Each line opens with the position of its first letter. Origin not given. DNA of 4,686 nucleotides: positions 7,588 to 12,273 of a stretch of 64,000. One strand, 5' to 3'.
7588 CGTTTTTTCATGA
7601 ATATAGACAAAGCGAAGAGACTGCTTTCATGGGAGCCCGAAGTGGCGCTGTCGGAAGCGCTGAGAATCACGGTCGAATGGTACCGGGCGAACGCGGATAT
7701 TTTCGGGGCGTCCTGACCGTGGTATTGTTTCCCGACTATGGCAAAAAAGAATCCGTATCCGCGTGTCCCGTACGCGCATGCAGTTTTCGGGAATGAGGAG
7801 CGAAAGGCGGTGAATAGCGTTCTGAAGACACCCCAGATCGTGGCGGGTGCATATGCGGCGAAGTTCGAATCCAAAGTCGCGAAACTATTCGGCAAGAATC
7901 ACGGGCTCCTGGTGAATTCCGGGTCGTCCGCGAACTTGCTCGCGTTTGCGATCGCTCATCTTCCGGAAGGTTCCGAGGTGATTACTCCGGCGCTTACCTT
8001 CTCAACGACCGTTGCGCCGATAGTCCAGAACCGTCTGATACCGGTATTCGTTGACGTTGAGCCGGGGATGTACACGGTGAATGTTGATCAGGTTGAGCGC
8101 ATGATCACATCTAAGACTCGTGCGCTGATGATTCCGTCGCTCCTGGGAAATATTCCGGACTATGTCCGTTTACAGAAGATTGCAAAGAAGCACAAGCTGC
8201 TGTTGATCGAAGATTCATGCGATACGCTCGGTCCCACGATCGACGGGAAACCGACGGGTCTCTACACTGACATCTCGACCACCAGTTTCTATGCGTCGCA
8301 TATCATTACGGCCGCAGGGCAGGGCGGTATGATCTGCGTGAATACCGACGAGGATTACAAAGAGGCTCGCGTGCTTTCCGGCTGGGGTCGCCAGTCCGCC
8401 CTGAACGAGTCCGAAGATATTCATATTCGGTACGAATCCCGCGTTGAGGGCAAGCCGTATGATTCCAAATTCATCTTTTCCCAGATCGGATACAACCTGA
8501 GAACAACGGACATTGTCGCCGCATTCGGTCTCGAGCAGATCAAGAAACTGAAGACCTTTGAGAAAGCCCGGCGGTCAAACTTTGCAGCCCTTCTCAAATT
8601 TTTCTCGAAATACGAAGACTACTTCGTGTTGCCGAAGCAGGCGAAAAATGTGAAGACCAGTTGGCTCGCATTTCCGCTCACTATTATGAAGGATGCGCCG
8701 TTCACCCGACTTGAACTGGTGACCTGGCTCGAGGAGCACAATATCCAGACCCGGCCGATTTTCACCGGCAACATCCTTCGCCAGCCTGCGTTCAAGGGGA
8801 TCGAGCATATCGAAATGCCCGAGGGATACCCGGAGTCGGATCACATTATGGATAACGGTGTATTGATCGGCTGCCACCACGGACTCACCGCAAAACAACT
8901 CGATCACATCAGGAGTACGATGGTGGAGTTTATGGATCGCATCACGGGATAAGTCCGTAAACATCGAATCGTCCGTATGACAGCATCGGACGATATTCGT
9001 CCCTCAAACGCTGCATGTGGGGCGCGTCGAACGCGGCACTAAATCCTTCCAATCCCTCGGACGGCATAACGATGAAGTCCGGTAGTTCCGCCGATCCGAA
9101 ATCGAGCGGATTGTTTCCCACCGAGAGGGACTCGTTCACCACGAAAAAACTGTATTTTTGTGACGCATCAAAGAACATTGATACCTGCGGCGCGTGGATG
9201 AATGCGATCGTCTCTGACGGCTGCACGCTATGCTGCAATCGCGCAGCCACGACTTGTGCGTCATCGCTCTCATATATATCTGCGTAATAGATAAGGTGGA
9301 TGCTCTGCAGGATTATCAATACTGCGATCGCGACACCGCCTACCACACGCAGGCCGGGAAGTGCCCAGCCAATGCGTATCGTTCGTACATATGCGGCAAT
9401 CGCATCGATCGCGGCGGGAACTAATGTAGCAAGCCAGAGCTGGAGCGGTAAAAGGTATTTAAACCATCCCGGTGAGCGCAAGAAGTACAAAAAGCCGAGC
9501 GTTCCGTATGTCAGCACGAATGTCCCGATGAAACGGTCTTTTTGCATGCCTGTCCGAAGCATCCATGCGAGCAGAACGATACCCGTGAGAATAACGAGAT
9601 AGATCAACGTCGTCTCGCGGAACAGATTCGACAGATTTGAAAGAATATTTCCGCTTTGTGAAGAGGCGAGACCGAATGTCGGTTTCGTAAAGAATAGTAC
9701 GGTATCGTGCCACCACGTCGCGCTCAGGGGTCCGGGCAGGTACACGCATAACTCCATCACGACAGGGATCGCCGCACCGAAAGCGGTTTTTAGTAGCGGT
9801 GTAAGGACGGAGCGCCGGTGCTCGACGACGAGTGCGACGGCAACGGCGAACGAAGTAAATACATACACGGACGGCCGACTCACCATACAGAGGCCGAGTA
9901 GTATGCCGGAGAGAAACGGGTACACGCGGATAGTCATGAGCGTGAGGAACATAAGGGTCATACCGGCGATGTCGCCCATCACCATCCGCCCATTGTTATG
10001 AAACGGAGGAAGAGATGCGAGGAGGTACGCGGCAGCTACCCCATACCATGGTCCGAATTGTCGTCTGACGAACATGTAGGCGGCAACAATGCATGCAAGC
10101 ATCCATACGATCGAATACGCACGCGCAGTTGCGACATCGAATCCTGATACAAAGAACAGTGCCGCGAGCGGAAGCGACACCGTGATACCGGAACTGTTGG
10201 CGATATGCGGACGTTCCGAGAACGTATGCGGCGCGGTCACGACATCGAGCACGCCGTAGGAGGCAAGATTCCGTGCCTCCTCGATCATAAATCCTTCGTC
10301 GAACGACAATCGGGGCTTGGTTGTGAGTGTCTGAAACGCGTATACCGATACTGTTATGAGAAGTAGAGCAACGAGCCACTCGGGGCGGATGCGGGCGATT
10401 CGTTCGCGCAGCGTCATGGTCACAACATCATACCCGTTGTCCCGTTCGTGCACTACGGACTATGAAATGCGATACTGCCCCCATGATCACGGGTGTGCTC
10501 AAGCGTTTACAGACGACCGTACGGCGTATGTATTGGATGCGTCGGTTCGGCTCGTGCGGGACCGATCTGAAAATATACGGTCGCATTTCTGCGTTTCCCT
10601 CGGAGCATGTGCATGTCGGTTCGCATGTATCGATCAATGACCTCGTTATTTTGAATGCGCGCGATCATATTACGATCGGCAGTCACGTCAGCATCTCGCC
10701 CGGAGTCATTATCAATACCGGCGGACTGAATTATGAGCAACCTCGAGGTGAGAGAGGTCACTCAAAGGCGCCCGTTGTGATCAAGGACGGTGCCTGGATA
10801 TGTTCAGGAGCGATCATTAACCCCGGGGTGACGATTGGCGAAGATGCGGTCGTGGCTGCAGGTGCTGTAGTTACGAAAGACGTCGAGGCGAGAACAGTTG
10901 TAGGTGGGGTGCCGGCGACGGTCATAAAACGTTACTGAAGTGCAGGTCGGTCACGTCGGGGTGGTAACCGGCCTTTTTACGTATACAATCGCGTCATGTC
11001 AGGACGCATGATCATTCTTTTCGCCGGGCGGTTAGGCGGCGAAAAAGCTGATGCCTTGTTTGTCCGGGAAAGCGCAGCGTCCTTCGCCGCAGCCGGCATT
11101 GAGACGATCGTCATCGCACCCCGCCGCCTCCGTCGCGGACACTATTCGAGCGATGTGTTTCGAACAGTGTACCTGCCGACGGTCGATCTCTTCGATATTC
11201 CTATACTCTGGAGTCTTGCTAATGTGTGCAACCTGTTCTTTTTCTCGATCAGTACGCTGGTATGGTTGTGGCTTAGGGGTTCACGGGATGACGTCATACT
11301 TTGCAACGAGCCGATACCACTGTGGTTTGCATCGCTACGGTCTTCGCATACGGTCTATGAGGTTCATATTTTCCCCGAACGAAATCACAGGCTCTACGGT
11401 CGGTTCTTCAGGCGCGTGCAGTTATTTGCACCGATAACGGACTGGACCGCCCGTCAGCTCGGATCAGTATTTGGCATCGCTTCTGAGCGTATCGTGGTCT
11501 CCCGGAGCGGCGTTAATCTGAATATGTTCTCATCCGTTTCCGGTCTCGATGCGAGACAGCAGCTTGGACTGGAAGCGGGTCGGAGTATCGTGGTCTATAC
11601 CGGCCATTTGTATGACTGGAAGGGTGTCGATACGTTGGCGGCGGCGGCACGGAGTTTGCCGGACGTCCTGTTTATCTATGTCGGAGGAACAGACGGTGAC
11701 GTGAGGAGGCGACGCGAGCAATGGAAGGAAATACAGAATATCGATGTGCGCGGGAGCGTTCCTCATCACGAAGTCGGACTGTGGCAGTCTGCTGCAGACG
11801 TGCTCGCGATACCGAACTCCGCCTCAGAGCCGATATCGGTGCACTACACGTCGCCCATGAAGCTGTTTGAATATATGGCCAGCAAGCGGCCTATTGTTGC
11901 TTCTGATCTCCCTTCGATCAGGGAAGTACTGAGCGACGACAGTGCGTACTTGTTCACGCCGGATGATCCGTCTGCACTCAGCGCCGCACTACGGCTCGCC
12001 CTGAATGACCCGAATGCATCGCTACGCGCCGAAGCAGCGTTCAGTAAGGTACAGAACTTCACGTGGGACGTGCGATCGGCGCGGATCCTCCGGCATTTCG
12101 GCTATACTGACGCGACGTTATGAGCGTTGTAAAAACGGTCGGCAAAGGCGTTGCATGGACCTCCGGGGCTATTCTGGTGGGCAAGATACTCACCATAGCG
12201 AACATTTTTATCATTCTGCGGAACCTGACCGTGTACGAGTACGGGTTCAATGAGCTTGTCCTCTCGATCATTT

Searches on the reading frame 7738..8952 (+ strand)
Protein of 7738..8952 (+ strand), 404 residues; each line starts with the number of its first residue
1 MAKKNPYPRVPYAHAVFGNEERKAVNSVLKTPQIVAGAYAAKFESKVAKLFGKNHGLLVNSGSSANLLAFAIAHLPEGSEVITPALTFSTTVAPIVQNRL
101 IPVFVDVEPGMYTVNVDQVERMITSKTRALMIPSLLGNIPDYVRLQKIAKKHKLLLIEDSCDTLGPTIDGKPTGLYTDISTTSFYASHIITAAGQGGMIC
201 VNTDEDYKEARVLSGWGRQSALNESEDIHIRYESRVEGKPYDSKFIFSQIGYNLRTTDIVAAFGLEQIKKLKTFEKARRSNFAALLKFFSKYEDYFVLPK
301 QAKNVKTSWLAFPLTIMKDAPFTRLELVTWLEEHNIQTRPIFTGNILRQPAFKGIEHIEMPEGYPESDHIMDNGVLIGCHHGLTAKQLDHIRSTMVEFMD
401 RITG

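Call 97: search_protein_families(library=pfam, proteins=[window:7738-8952:+], max_evalue=0.00001)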
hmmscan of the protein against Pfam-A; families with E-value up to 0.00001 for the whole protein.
window:7738-8952:+ (404 aa): 3 families
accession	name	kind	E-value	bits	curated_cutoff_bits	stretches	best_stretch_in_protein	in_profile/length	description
PF01041.23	DegT_DnrJ_EryC1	-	8e-78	262.6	19.8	1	19-394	5-358/360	DegT/DnrJ/EryC1/StrS aminotransferase family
PF01053.26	Cys_Met_Meta_PP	-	2.7e-07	29.9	27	1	41-209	55-221/381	Cys/Met metabolism PLP-dependent enzyme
PF00155.27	Aminotran_1_2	-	7.8e-07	29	19.7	1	39-159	43-185/361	Aminotransferase class I and II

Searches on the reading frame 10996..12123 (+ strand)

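Call 97: search_protein_families(library=pfam, proteins=[window:10996-12123:+], max_evalue=0.00001)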
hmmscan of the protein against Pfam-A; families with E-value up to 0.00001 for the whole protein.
window:10996-12123:+ (375 aa): 4 families
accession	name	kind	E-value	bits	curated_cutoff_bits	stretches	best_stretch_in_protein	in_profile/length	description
PF13692.12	Glyco_trans_1_4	-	1.6e-18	67.7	27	1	197-338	2-142/142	Glycosyl transferases group 1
PF00534.26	Glycos_transf_1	-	1.7e-16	60.7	26.4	1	186-344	5-164/172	Glycosyl transferases group 1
PF13439.12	Glyco_transf_4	-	5.6e-09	36.7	28.5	1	22-175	7-168/170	Glycosyltransferase Family 4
PF13524.12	Glyco_trans_1_2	-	5.5e-08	33.3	25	1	216-365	8-143/144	Glycosyl transferase-like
